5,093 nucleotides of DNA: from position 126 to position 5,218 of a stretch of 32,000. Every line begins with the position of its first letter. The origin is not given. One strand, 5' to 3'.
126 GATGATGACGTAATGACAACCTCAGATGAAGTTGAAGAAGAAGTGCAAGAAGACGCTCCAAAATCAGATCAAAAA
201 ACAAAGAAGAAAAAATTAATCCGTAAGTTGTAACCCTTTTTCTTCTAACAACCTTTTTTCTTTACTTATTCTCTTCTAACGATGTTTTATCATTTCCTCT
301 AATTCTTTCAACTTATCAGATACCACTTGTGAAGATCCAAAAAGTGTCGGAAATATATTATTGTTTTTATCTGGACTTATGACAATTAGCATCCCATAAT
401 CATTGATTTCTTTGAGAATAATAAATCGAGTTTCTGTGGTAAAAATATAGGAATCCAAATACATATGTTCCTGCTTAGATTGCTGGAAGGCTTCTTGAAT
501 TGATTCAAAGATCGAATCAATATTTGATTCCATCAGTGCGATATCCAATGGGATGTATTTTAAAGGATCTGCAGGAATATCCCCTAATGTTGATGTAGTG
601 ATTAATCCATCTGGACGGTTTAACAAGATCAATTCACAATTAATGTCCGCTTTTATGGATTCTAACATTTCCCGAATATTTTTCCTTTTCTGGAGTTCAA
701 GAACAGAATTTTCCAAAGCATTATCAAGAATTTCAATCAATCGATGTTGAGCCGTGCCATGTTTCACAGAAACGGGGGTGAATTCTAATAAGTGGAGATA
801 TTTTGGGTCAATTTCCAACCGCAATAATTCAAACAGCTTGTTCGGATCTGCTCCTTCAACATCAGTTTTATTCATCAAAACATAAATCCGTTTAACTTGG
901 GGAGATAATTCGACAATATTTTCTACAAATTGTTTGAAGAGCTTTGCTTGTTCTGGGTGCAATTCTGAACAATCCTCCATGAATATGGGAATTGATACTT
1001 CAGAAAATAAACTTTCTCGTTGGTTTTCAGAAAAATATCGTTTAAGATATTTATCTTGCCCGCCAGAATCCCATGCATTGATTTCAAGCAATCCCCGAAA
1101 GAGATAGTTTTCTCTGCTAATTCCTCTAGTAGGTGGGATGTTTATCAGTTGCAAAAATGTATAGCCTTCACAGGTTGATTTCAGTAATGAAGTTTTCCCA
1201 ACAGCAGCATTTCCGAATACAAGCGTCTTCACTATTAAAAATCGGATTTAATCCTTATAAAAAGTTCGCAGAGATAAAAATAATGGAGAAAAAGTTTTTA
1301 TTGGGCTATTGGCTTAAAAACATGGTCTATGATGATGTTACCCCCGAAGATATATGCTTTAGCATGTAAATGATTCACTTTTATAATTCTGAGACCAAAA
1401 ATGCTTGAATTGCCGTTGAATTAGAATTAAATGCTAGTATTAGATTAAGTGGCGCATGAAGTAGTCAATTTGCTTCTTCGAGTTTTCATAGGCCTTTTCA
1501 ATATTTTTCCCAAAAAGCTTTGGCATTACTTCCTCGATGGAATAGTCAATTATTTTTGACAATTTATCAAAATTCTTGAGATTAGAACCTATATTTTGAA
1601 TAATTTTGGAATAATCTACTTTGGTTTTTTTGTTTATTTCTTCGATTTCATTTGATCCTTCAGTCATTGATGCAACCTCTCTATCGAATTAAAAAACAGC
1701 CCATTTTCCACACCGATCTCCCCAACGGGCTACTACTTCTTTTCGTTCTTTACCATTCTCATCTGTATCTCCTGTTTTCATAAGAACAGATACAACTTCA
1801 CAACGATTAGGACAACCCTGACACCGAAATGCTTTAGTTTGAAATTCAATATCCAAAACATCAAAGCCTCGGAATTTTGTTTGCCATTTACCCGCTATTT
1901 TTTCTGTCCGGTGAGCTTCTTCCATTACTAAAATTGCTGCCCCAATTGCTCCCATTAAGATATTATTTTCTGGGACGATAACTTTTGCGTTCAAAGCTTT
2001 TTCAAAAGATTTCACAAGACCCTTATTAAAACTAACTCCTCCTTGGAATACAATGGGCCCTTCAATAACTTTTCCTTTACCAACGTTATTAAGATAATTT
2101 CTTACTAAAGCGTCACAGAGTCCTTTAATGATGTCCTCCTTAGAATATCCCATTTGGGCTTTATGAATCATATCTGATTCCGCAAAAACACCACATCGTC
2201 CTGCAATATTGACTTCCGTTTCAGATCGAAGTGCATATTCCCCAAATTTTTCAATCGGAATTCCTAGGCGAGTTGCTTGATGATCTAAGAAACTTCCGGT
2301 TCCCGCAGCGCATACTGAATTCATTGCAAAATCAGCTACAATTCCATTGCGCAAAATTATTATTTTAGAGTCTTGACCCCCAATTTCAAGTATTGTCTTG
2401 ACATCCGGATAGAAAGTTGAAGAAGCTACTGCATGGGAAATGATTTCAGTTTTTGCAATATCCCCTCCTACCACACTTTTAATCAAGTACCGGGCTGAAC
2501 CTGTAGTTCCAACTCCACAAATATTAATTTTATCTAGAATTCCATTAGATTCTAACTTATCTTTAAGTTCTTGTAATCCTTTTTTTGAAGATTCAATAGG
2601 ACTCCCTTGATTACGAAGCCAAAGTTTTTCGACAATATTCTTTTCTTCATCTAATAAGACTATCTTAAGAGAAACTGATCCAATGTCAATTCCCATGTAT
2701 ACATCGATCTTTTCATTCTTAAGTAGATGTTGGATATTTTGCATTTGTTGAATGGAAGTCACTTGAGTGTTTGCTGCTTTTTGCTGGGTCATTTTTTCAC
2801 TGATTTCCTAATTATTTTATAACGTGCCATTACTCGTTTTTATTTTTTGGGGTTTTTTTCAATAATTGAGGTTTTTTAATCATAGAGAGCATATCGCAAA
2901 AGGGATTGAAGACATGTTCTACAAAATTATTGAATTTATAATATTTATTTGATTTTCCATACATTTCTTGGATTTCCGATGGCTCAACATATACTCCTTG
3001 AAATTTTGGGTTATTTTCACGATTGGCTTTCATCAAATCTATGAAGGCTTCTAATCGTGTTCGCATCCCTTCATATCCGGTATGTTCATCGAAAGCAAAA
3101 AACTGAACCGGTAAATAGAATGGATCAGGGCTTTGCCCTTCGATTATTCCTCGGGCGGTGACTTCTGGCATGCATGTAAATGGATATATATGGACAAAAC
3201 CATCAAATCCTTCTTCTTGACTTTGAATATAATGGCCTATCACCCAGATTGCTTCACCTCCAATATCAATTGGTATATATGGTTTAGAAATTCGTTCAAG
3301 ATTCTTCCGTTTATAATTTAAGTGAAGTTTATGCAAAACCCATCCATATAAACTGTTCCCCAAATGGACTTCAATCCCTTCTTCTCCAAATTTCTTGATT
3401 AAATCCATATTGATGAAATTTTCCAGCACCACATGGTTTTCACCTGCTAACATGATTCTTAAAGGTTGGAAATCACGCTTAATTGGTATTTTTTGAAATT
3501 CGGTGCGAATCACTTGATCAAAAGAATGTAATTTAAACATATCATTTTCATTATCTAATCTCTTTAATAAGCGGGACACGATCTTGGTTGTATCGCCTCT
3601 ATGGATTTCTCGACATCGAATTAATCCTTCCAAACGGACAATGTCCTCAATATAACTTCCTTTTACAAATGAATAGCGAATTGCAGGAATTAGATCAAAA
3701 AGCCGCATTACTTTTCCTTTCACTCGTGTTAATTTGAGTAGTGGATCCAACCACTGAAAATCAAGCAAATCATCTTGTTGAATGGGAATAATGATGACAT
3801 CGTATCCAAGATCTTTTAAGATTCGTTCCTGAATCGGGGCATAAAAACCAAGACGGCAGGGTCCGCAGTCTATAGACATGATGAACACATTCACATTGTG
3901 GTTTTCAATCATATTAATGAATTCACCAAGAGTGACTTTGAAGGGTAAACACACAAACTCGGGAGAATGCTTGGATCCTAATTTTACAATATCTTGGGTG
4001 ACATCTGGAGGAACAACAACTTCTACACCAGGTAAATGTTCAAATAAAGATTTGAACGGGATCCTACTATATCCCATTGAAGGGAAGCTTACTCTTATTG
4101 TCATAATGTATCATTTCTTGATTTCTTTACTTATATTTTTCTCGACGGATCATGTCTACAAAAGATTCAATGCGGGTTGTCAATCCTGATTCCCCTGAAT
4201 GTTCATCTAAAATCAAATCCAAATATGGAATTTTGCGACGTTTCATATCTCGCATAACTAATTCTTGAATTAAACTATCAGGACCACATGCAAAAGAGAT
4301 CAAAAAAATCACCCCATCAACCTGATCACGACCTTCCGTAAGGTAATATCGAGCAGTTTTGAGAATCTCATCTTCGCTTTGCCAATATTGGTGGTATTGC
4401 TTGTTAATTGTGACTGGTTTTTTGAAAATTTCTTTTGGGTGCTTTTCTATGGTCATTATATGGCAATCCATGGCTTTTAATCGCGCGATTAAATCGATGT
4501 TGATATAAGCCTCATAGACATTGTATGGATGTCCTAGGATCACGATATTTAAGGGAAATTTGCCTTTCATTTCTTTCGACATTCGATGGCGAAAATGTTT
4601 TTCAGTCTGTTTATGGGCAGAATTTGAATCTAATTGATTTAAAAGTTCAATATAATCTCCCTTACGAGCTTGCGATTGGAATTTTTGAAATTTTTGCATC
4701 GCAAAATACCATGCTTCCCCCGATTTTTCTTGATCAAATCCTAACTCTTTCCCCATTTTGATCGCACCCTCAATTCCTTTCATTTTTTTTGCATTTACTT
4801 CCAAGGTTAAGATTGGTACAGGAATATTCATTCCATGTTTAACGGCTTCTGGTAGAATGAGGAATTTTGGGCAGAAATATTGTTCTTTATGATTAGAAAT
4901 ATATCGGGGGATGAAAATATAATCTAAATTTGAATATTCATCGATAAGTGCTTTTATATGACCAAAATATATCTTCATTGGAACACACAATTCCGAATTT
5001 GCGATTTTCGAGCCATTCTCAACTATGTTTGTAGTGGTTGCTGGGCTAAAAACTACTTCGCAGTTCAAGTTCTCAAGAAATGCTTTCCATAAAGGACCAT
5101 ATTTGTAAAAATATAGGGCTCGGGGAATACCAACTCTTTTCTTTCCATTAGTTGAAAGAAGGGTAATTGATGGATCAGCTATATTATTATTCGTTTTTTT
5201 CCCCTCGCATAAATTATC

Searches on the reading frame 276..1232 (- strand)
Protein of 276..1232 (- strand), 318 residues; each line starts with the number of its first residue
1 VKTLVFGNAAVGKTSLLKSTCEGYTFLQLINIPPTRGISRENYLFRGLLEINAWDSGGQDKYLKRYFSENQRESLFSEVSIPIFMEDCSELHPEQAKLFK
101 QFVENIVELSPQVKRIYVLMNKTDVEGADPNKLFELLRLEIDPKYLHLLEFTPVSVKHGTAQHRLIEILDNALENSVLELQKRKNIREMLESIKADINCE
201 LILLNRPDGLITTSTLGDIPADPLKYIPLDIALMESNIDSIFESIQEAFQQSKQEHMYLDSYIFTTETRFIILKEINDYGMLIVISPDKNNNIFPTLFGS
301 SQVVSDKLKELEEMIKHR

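Call 6: search_protein_families(library=pfam, proteins=[window:276-1232:-], max_evalue=0.01)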
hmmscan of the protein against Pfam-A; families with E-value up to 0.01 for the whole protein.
window:276-1232:- (318 aa): 3 families
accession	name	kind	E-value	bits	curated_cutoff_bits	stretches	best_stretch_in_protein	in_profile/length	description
PF04670.18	Gtr1_RagA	-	9.7e-18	64.9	22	1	2-129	1-127/232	Gtr1/RagA G protein conserved region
PF00025.27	Arf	-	2.2e-05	24.5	22.3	1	1-139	15-142/174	ADP-ribosylation factor family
PF08477.19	Roc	-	9.7e-05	23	27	1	2-124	1-119/119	Ras of Complex, Roc, domain of DAPkinase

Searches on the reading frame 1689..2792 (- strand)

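Call 6: search_protein_families(library=pfam, proteins=[window:1689-2792:-], max_evalue=0.01)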
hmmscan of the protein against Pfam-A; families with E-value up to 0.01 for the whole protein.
window:1689-2792:- (367 aa): 1 family
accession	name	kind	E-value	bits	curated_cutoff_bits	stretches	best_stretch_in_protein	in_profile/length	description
PF01869.26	BcrAD_BadFG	-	3.5e-45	155.1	31.5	1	34-288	2-270/271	BadF/BadG/BcrA/BcrD ATPase family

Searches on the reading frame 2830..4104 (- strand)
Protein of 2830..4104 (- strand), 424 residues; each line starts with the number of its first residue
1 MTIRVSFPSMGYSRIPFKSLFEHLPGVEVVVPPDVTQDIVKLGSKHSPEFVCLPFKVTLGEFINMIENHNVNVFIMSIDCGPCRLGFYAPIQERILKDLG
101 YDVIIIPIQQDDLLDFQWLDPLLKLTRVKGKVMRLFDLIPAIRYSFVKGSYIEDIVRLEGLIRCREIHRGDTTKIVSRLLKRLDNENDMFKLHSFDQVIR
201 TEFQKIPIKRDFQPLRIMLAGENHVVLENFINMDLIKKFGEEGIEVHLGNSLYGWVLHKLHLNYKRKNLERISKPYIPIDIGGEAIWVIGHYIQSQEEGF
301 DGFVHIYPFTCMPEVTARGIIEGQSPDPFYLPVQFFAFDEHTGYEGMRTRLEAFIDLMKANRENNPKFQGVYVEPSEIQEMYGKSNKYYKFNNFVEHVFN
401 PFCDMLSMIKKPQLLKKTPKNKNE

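Call 6: search_protein_families(library=pfam, proteins=[window:2830-4104:-], max_evalue=0.01)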
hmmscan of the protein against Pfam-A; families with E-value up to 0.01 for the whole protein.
window:2830-4104:- (424 aa): 1 family
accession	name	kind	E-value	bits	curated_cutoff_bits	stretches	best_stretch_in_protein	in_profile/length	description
PF09989.15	DUF2229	-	2.8e-09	37.4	29.4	1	17-73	17-73/218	CoA enzyme activase uncharacterised domain (DUF2229)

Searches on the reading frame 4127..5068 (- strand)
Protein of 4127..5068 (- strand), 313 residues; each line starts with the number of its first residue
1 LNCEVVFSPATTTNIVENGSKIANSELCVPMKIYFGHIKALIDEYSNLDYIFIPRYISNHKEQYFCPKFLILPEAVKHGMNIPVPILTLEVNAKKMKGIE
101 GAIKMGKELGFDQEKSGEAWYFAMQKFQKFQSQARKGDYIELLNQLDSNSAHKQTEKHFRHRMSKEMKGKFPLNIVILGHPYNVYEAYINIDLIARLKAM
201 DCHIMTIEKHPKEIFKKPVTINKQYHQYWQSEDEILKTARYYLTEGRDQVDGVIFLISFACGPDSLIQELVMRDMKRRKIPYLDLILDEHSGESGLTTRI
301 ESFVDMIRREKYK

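Call 6: search_protein_families(library=pfam, proteins=[window:4127-5068:-], max_evalue=0.01)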
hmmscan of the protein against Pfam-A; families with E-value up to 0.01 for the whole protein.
window:4127-5068:- (313 aa): 2 families
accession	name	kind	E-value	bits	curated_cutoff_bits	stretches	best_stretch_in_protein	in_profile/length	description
PF09989.15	DUF2229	-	1.5e-35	123.2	29.4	1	2-207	25-215/218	CoA enzyme activase uncharacterised domain (DUF2229)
PF06050.19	HGD-D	-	2.1e-06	28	28.4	1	248-307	282-342/342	2-hydroxyglutaryl-CoA dehydratase, D-component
